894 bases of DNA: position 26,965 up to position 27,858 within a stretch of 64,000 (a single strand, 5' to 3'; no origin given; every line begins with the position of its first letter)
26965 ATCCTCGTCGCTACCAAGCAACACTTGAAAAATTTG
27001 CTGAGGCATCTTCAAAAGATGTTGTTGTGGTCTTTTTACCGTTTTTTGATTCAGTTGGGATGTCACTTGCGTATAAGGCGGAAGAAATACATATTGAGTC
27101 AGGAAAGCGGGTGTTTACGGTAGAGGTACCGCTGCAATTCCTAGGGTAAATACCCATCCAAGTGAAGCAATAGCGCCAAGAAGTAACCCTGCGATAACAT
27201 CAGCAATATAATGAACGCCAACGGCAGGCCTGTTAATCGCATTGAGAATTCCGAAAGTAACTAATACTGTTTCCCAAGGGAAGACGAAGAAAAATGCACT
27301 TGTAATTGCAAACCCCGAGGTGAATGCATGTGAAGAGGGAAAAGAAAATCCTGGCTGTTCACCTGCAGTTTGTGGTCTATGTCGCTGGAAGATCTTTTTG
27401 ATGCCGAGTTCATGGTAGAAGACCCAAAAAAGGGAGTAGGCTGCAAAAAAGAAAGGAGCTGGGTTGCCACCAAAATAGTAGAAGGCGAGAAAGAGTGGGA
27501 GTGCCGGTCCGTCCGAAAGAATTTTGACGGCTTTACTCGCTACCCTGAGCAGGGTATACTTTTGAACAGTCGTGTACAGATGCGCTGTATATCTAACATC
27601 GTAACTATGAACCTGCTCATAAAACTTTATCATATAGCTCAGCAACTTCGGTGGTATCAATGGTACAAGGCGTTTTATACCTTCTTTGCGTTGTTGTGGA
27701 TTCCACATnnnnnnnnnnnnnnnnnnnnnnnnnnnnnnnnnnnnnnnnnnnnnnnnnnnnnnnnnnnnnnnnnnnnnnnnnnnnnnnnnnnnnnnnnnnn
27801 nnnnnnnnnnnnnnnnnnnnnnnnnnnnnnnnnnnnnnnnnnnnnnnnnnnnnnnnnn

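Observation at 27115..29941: Divergent PAP2 phosphatase / UbiA prenyltransferase pair plus second UbiA paralog: DPPR-like lipid-linked sugar donor pathway?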

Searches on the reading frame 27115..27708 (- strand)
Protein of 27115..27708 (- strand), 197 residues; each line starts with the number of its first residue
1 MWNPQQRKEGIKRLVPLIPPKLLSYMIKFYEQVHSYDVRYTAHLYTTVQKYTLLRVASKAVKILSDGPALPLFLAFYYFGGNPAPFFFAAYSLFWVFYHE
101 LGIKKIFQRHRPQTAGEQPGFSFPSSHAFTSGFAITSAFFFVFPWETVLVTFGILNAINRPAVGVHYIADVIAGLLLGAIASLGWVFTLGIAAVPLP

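Call 3: search_protein_families(library=pfam, proteins=[window:27115-27708:-], max_evalue=0.01)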
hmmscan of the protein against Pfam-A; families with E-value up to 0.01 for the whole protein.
window:27115-27708:- (197 aa): 2 families
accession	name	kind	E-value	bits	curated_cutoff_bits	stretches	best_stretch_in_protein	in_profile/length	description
PF01569.27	PAP2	-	5.4e-10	39.6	27.2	1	103-185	19-121/130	PAP2 superfamily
PF14378.12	PAP2_3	-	4.5e-06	27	27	1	103-182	106-188/190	PAP2 superfamily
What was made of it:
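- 27115..27708 (-): PAP2-family integral-membrane phosphatase, 197 aa. Proposed 5'-phosphatase for polyprenyl-P-ribose-5-P. Pfam PAP2 (call 3).
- Checked: PAP2 (27115-27708, -, 197 aa): Pfam PAP2 E=5.4e-10, above the cutoff (call 3).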

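Call 4: search_protein_families(library=ncbifam, proteins=[window:27115-27708:-], max_evalue=0.01)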
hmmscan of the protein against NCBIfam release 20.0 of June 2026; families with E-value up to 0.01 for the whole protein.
window:27115-27708:- (197 aa): 2 families
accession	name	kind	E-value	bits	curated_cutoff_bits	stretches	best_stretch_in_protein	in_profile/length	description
NF047884.1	UdeprDiPSep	equivalog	3.3e-06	27.1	250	1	118-182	114-180/188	undecaprenyl-diphosphatase SepP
NF008813.0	PRK11837.1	equivalog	0.00045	20.2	229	1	119-183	101-166/202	undecaprenyl-diphosphate phosphatase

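Call 10: search_solved_structures(query=window:27115-27708:-, max_evalue=1, show_alignments=1)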
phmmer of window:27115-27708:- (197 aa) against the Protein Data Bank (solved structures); distinct sequences matched with E-value up to 1: 1.
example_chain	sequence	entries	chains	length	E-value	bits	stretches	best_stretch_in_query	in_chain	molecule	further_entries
5jki_A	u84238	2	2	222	0.018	18.5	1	104-180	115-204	Putative lipid phosphate phosphatase YodM | Phosphatidylglycerophosphatase B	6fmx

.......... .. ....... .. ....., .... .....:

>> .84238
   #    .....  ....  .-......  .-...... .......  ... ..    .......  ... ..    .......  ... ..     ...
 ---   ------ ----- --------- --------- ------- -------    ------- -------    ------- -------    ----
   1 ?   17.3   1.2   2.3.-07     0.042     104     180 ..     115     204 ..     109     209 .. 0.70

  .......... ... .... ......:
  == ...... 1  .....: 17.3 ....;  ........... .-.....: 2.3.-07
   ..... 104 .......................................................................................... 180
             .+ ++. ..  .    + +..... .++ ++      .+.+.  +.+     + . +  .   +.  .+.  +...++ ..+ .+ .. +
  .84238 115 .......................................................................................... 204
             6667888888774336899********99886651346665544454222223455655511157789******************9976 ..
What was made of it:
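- Closest known: PAP2 lipid phosphatases BsPgpB. Different: Sequence similarity is marginal (E=0.018 to 5JKI; call 10).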

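Call 25: find_homologous_proteins(query=window:27115-27708:-, max_evalue=0.001)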
Query window:27115-27708:- (197 aa): 12 proteins with E <= 0.001 among 269 candidates.
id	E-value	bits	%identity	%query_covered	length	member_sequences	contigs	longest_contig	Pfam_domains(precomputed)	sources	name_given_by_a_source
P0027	1.3e-107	376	99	87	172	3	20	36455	PF01569.28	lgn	-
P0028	1.5e-80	288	64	100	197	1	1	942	PF01569.28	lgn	-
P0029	6.4e-75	270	61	100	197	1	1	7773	PF01569.28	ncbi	-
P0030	1.7e-71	259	59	99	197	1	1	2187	PF01569.28,PF14378.13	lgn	-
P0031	3.1e-71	258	56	100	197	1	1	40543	PF01569.28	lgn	-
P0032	5.7e-69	250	57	100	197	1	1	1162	PF01569.28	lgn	-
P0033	2.3e-68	248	60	91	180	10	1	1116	PF01569.28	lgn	-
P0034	2.3e-67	245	61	91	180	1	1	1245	PF01569.28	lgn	-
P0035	2.4e-67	245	55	100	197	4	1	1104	PF01569.28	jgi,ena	-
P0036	6.2e-64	234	58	91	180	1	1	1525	PF01569.28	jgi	jgi:membrane-associated phospholipid phosphatase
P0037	6.3e-63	231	56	94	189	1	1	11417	PF01569.28,PF14378.13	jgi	-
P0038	2.3e-60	222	54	98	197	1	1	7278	PF01569.28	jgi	-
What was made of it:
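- Some gene callers chose 172- or 180-aa versions (P0027, P0033-36; call 25). Most called homologues are 197 aa (call 25).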

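Call 46: predict_structure(alignment_id=A2)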
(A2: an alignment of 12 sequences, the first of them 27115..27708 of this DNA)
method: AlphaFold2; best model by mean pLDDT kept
length: 197 residues; sequences in the alignment: 12
mean_pLDDT: 78.3   pTM: 0.70
mean pLDDT of the five models: 78.3, 75.3, 72.0, 70.3, 57.8
residues with pLDDT >= 90: 15; 70-90: 138; 50-70: 38; < 50: 6
segments of 3 or more residues with pLDDT < 50: 194-197
pLDDT, mean of each block of 10 residues (from residue 1): 54 57 79 85 90 88 75 79 80 88 81 67 79 86 77 87 85 90 81 50
secondary structure, 60 per line:
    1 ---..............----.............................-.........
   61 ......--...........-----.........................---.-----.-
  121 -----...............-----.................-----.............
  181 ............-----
elements in order: H4-17 H22-50 H52-66 H69-79 H85-109 H126-140 H146-162 H168-192

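Call 49: fold_search(model_id=the predicted structure, library=pdb)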
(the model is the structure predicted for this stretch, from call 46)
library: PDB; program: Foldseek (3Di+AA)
matches with E <= 10: 79; with E <= 0.001: 0
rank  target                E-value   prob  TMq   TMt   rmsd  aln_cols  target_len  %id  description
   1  5jki                  2.2e-03  1.00  0.58  0.57   7.5       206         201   18  Crystal structure of the first transmembrane PAP2 type phosphatidylglycerolphosphate phosphatase from Bacillus subtilis (released 2017-02-22)
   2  6ebu                  6.1e-03  1.00  0.53  0.61   4.9       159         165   18  Crystal structure of Aquifex aeolicus LpxE (released 2019-06-26)
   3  9jtl                  4.3e-02  1.00  0.51  0.32   5.4       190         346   17  Human glucose 6 phosphate catalytic subunit 1 (hG6PC1) in apo state. (released 2025-08-06)
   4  9j7v                  5.4e-02  0.99  0.49  0.30   6.2       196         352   14  Human G6PC1 in apo state (released 2025-02-05)
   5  7f17_B                6.3e-02  0.99  0.30  0.28   4.8        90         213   26  Crystal Structure of acid phosphatase (released 2021-10-27)
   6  9j7u                  8.8e-02  0.99  0.49  0.30   6.0       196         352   12  H176A mutant of human G6PC1 in complex with G6P (released 2025-02-05)
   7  9jtn                  9.8e-02  0.99  0.51  0.32   5.4       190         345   15  Human glucose 6 phosphate catalytic subunit 1 (hG6PC1) bound with phosphate. (released 2025-08-06)
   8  8bm3_A                1.4e-01  0.97  0.48  0.41   9.3       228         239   14  H207A mutant of E. coli PgpB, a PAP2 type phosphatidyl glycerol phosphate and C55-PP phosphatase, in complex with farn (released 2023-11-22)
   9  7f18_A                1.5e-01  0.98  0.35  0.33   4.5       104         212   22  Crystal Structure of a mutant of acid phosphatase from Pseudomonas aeruginosa (Q57H/W58P/D135R) (released 2021-10-27)
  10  7f18_C                2.0e-01  0.97  0.34  0.32   4.5       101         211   23  Crystal Structure of a mutant of acid phosphatase from Pseudomonas aeruginosa (Q57H/W58P/D135R) (released 2021-10-27)
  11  7f17_A                2.2e-01  0.96  0.33  0.31   4.9        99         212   24  Crystal Structure of acid phosphatase (released 2021-10-27)
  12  7f17_C                2.7e-01  0.93  0.31  0.29   4.7        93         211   25  Crystal Structure of acid phosphatase (released 2021-10-27)
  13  9jtm                  2.9e-01  0.90  0.47  0.29   6.8       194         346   13  Human glucose 6 phosphate catalytic subunit 1 (hG6PC1) bound with G6P (released 2025-08-06)
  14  2a96_A                4.0e-01  0.92  0.48  0.44   6.1       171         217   18  Crystal structure of phosphate tethered PhoN of S. typhimurium (released 2006-05-23)
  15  9jq0                  4.0e-01  0.91  0.31  0.27   6.7        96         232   21  Acid phosphatase KpAP mutant - E104G (released 2024-11-06)
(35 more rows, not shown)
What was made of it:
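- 27115..27708 (-): AF2 model pLDDT 78, best fold matches BsPgpB and LpxE (calls 46, 49).
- Closest known: PAP2 lipid phosphatases BsPgpB. Same: The fold (TM-score 0.53-0.58; call 49) and the three catalytic motifs.
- Best fold matches are BsPgpB and LpxE, which are enzymes known to act on C55-PP (call 49).
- Tried and rejected: Fold search of the PAP2 model: it confirms the PAP2 fold but cannot discriminate substrate or orientation (call 49).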

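Call 59: search_protein_representatives(alignment_id=A2)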
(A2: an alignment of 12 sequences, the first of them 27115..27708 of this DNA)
Query: 12 sequences, 197 profile positions. Proteins with E-value up to 0.001 (for the whole library): 6265; up to 1e-10: 28; up to 1e-30: 6. The best 150 are listed.
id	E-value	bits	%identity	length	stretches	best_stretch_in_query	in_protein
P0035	2.5e-102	357.1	-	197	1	1-197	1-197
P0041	6.7e-70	251.2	-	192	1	1-191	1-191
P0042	2.9e-52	193.7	-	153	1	45-193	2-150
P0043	1.5e-43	165.2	-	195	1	1-188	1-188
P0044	8.2e-34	133.4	-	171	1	20-187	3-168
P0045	3.6e-32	128.1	-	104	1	97-194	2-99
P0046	1.2e-17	80.7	-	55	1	143-197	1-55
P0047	1.8e-16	76.8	-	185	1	65-185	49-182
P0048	4.9e-15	72.2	-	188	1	31-186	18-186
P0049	5.6e-15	71.9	-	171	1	31-185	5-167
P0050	3.4e-13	66.1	-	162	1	69-186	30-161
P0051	6.8e-13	65.1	-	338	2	103-187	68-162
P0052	2.0e-12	63.6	-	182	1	33-181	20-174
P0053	2.6e-12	63.3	-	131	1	71-187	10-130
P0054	4.5e-12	62.5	-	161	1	47-186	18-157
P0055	5.4e-12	62.2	-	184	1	43-191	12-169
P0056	5.5e-12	62.2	-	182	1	29-183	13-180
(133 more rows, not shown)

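Call 60: list_cluster_members(proteins=[P0041, P0043, P0044, P0047, P0048, P0049, P0050, P0052, P0055, P0056])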
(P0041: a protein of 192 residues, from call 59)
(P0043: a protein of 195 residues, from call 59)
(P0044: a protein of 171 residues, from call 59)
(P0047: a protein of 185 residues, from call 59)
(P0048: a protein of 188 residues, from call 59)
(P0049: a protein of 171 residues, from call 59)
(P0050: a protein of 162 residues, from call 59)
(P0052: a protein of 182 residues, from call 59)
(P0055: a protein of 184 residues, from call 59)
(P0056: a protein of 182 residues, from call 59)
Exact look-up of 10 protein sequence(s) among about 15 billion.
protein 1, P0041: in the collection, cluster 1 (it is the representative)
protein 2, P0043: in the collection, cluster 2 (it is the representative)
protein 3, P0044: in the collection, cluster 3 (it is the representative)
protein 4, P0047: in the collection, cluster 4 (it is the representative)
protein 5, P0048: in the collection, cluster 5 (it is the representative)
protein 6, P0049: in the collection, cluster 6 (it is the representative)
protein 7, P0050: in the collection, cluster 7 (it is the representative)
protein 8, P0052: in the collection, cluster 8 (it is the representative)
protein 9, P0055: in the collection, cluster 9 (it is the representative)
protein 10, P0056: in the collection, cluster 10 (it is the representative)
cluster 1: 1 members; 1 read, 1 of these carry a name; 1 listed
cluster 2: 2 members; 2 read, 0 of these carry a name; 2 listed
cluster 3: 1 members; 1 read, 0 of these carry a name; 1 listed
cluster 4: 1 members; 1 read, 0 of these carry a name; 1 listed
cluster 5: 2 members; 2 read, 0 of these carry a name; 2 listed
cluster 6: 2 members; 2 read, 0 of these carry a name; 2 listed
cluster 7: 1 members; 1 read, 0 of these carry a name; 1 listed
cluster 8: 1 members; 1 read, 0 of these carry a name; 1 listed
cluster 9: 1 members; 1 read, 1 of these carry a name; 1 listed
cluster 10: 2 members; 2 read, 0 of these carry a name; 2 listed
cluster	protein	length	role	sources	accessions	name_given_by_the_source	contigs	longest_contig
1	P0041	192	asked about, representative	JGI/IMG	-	membrane-associated phospholipid phosphatase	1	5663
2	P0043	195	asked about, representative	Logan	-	-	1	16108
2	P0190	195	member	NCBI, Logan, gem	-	-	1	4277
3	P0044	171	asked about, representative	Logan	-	-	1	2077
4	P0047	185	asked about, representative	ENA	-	-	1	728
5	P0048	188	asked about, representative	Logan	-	-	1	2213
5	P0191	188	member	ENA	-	-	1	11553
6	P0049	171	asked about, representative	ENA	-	-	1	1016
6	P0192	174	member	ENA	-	-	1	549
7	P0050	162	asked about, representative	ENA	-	-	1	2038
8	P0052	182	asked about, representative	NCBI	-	-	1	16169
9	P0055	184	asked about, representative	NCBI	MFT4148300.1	MAG: phosphatase PAP2 family protein [Micrococcaceae bacterium]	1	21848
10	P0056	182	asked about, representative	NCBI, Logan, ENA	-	-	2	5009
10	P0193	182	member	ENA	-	-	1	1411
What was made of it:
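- Tried and rejected: Names for the nearest non-clade PAP2 relatives: almost none carry annotation (call 60).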

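Call 61: find_encoding_contigs(protein=P0043, flank=5000, max_places=1)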
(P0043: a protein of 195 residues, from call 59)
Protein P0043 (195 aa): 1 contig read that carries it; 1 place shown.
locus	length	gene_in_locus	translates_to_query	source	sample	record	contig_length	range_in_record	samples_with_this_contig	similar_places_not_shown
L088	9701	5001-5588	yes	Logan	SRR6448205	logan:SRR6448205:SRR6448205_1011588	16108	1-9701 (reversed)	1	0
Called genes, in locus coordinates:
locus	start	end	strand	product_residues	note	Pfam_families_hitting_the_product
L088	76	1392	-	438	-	PF01336:tRNA_anti-codon, PF00152:tRNA-synt_2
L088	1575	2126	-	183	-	-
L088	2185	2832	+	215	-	PF00730:HhH-GPD, PF00633:HHH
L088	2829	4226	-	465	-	PF01546:Peptidase_M20, PF07687:M20_dimer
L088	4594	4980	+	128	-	-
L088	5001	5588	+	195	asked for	PF01569:PAP2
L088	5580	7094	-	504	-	PF01637:ATPase_2 (faint), PF13173:AAA_14, PF13635:DUF4143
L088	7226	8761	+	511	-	PF16656:Pur_ac_phosph_N (weak)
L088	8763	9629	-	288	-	PF00398:RrnaAD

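Call 62: find_encoding_contigs(protein=P0055, flank=5000, max_places=1)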
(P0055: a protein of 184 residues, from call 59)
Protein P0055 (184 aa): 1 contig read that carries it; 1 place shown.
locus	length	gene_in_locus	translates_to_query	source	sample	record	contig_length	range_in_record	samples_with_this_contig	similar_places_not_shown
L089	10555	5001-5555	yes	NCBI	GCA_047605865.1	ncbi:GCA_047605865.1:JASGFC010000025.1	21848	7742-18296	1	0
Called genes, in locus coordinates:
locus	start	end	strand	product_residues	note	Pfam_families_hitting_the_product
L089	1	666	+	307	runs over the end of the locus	PF01569:PAP2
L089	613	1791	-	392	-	PF07690:MFS_1, PF00083:Sugar_tr, PF07690:MFS_1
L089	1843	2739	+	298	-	PF00378:ECH_1, PF16113:ECH_2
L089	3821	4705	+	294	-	PF01040:UbiA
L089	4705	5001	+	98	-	PF14012:DUF4229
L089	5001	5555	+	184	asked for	PF01569:PAP2, PF14378:PAP2_3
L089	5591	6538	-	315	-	PF01578:Cytochrom_C_asm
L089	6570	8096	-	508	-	PF05140:ResB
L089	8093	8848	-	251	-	PF02683:DsbD_TM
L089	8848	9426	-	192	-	PF00578:AhpC-TSA, PF08534:Redoxin, PF00085:Thioredoxin (weak), PF13098:Thioredoxin_2, PF13905:Thioredoxin_8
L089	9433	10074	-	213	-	PF00300:His_Phos_1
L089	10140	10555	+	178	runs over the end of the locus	-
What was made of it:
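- Tried and rejected: One of them (Micrococcaceae) sits after MenA-DUF4229, which is an unrelated context (call 62).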
